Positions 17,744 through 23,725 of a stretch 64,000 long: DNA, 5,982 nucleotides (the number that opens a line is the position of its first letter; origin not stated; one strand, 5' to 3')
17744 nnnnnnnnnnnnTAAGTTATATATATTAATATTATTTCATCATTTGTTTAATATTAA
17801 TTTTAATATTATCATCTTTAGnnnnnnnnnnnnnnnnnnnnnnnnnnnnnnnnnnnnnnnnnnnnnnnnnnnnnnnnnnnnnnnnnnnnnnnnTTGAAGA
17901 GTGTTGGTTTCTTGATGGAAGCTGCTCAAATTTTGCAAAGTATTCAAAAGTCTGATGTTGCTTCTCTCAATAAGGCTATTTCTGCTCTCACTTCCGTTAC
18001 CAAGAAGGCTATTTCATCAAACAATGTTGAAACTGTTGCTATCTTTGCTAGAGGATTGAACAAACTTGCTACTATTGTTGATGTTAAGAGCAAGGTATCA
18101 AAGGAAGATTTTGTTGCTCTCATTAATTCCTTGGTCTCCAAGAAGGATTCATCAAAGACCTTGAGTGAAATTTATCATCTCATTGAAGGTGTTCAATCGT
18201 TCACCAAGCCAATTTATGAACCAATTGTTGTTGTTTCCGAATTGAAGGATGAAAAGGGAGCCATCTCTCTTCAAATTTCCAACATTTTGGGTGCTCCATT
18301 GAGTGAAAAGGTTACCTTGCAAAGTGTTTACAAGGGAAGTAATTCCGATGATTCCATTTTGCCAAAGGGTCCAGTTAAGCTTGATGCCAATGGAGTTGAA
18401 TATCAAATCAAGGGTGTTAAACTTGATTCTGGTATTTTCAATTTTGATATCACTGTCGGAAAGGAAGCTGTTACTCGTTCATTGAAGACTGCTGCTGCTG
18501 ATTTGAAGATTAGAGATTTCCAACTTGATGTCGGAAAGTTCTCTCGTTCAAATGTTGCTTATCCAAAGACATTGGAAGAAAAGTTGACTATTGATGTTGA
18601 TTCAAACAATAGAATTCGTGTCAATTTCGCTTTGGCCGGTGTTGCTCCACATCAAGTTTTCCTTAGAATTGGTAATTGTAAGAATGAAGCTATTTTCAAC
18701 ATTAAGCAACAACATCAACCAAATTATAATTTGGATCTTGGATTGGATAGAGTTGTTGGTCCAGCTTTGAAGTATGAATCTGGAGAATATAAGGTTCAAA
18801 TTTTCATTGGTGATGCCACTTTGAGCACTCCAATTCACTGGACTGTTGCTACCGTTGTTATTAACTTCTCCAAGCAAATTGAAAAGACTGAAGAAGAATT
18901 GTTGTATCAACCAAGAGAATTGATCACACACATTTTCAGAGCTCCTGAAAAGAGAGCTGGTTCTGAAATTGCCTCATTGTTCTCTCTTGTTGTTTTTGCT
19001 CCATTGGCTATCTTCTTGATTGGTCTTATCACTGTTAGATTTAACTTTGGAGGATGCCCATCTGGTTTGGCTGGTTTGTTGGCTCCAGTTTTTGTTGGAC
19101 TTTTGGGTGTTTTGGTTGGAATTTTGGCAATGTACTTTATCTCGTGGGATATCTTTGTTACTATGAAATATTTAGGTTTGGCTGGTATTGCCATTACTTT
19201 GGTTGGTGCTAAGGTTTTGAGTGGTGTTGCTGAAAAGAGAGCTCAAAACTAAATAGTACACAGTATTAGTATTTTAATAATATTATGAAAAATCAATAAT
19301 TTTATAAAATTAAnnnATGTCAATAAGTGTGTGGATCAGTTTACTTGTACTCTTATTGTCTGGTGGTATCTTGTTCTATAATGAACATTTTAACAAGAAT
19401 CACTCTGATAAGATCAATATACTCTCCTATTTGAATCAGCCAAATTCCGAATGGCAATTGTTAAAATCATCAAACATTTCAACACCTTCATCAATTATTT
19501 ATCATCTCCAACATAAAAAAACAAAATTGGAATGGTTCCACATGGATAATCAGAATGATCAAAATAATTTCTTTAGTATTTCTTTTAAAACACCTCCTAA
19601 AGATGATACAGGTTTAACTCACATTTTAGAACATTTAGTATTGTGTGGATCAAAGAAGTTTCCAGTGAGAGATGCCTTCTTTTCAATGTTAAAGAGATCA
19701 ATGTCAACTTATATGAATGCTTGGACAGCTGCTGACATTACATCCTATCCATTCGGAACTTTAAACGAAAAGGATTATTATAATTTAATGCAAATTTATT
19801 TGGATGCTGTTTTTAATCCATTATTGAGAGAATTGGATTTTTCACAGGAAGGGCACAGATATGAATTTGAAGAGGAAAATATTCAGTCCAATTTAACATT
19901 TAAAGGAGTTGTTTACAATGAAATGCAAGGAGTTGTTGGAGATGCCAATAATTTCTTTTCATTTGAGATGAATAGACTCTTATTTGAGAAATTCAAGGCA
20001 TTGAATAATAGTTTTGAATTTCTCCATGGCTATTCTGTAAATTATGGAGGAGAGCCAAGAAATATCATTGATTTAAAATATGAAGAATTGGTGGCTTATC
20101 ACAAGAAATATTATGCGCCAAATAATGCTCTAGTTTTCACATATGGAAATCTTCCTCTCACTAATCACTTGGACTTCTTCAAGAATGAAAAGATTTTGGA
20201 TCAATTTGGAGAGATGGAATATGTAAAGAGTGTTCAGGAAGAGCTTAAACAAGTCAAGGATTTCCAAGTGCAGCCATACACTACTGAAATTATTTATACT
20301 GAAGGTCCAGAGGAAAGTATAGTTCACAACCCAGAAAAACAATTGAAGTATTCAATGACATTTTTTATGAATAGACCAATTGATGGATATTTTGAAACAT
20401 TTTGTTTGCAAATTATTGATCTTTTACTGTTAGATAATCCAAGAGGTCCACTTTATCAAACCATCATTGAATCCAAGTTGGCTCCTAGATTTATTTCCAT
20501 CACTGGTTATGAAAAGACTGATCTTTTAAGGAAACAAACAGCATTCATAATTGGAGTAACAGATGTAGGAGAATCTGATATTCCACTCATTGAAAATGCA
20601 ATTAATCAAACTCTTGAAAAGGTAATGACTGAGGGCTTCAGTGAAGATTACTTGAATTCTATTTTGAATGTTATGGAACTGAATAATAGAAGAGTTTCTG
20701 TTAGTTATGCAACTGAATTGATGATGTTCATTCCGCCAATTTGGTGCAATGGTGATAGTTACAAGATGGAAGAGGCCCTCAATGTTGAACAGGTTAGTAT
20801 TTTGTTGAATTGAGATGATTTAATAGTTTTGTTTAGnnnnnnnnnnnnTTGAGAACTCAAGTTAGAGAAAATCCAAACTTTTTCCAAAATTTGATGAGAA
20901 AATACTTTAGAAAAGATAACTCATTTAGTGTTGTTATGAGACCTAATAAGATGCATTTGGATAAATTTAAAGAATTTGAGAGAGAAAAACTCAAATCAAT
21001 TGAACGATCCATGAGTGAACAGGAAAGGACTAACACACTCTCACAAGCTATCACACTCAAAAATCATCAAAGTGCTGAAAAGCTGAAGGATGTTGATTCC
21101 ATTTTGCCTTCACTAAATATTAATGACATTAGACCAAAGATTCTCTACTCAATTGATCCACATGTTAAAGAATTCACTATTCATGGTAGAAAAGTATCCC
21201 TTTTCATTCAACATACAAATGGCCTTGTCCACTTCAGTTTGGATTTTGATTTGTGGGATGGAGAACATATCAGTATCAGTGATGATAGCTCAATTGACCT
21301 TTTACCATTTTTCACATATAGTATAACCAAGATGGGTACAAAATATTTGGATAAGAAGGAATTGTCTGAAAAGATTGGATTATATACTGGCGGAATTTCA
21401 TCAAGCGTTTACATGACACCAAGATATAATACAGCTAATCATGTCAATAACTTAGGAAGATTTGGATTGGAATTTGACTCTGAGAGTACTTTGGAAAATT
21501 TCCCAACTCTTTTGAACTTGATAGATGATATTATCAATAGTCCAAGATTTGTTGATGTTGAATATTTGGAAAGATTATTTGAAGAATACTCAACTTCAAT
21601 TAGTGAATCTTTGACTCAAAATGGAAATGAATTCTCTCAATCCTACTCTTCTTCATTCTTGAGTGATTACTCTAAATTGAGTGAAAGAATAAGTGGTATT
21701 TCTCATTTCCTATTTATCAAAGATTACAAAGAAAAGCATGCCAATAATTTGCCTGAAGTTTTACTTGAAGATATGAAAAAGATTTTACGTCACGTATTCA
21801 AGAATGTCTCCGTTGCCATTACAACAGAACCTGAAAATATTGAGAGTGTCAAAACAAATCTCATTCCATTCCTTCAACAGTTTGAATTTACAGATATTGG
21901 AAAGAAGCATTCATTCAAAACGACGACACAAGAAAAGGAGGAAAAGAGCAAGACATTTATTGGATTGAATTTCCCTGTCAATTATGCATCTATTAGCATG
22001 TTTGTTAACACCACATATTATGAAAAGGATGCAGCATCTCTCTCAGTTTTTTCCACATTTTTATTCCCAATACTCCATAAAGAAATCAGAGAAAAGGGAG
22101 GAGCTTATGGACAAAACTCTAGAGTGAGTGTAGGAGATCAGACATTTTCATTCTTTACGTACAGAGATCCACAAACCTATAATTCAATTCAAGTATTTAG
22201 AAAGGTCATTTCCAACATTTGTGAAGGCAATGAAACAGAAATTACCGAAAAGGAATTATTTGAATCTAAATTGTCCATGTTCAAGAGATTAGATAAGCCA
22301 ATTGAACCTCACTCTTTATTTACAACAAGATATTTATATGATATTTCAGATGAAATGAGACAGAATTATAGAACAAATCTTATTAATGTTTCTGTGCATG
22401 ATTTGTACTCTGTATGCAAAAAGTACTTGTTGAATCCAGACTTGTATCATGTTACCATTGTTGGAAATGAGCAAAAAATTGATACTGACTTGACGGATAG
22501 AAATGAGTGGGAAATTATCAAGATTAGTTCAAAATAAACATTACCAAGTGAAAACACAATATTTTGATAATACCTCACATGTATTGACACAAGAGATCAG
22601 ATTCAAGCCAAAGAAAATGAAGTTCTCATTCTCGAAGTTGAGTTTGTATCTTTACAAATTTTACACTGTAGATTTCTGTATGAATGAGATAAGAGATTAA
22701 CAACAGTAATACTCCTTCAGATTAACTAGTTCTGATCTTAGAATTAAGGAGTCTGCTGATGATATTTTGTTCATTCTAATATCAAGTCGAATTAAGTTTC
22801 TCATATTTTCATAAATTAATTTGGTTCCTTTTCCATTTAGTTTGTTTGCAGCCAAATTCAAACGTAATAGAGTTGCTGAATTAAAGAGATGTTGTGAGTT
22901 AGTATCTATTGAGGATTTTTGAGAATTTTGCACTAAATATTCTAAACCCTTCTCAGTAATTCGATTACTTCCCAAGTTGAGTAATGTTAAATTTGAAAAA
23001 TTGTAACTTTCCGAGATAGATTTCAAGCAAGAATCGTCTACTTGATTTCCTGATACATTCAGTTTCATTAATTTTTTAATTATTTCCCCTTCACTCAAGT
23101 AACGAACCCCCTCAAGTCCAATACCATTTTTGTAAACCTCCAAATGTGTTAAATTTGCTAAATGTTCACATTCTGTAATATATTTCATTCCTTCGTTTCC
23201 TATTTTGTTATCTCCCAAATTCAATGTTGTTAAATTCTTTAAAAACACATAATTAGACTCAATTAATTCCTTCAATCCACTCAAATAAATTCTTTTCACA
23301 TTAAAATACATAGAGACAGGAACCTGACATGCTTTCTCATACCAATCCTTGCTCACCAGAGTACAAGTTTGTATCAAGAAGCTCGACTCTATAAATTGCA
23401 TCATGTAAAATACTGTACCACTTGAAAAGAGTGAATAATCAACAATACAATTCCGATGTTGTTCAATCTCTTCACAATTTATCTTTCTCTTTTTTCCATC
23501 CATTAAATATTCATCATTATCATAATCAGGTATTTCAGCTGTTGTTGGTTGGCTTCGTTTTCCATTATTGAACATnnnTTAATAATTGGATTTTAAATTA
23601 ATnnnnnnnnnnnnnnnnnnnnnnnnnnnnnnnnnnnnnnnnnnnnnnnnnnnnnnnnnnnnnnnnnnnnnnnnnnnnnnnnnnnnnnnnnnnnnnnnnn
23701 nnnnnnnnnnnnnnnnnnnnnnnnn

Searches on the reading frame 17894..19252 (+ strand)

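Call 66: search_protein_families(library=pfam, proteins=[window:17894-19252:+], max_evalue=0.001)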
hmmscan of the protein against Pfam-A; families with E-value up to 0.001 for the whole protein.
window:17894-19252:+ (452 aa): 4 families
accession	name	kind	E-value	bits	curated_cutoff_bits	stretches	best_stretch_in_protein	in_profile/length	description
PF23860.1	Ribophorin_II_3rd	-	4.7e-29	101.4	23.4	1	216-322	16-127/128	Ribophorin II third domain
PF25147.1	Ribophorin_II_C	-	1.2e-18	68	27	1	348-449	1-99/99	Ribophorin_II, C-terminal domain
PF23861.1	Ribophorin_II_2nd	-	1.9e-13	50.9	23.4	1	116-205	10-102/105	Ribophorin II second domain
PF05817.20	Ribophorin_II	-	3.9e-12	46.8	23.4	1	2-104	136-240/240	Ribophorin II N-terminal domain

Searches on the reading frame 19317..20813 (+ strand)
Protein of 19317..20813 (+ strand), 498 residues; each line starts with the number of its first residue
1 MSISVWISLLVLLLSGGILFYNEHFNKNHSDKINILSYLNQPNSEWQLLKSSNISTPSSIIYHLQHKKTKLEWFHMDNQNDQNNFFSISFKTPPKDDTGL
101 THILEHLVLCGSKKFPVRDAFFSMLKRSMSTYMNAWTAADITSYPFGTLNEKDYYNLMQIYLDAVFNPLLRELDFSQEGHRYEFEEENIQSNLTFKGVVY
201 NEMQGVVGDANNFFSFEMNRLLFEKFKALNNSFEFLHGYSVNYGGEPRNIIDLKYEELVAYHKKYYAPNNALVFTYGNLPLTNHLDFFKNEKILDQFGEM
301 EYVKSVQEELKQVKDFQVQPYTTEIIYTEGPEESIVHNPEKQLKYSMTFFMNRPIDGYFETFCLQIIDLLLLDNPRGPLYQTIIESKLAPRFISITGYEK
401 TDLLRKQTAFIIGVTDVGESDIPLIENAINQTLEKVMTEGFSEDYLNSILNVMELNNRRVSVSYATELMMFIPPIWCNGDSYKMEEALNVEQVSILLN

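Call 66: search_protein_families(library=pfam, proteins=[window:19317-20813:+], max_evalue=0.001)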
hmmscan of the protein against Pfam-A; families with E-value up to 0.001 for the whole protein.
window:19317-20813:+ (498 aa): 2 families
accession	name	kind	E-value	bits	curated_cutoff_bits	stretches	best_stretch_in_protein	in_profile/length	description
PF05193.26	Peptidase_M16_C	-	2.9e-17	63.6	23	1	253-451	2-179/181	Peptidase M16 inactive domain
PF00675.25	Peptidase_M16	-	2.7e-10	40.8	22.3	1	94-193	27-123/149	Insulinase (Peptidase family M16)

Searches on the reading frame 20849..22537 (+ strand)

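Call 66: search_protein_families(library=pfam, proteins=[window:20849-22537:+], max_evalue=0.001)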
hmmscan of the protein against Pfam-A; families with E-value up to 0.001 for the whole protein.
window:20849-22537:+ (562 aa): 3 families
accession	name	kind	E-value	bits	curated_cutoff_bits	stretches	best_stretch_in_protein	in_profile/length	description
PF08367.16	M16C_assoc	-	5.7e-46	157.2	25.3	1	30-292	1-251/252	Peptidase M16C associated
PF22516.1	PreP_C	-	5e-16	59.2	27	1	373-528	6-160/173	PreP C-terminal domain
PF05193.26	Peptidase_M16_C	-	8.1e-08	32.8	23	1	341-470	40-174/181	Peptidase M16 inactive domain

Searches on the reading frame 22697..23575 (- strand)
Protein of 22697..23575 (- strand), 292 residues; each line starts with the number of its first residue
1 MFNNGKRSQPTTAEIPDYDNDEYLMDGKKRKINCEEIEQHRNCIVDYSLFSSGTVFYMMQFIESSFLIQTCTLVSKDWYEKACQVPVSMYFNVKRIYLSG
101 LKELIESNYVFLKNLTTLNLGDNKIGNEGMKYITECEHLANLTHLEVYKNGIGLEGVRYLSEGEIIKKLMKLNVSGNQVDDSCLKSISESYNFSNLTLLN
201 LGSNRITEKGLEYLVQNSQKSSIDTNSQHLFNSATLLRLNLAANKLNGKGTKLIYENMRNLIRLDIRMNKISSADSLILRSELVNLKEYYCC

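Call 66: search_protein_families(library=pfam, proteins=[window:22697-23575:-], max_evalue=0.001)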
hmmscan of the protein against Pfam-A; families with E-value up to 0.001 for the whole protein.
window:22697-23575:- (292 aa): 4 families
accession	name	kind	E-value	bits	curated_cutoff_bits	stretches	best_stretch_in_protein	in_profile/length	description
PF13516.12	LRR_6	-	9.1e-18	63.3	23.4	1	113-133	3-23/24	Leucine Rich repeat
PF12799.13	LRR_4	-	2.6e-06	27.9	27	0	113-150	1-33/44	Leucine Rich repeats (2 copies)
PF00560.39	LRR_1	-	8.8e-05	22.4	20.6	0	114-128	1-15/23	Leucine Rich Repeat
PF09639.16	YjcQ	-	0.00015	22.3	23.3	0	197-221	59-83/95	YjcQ protein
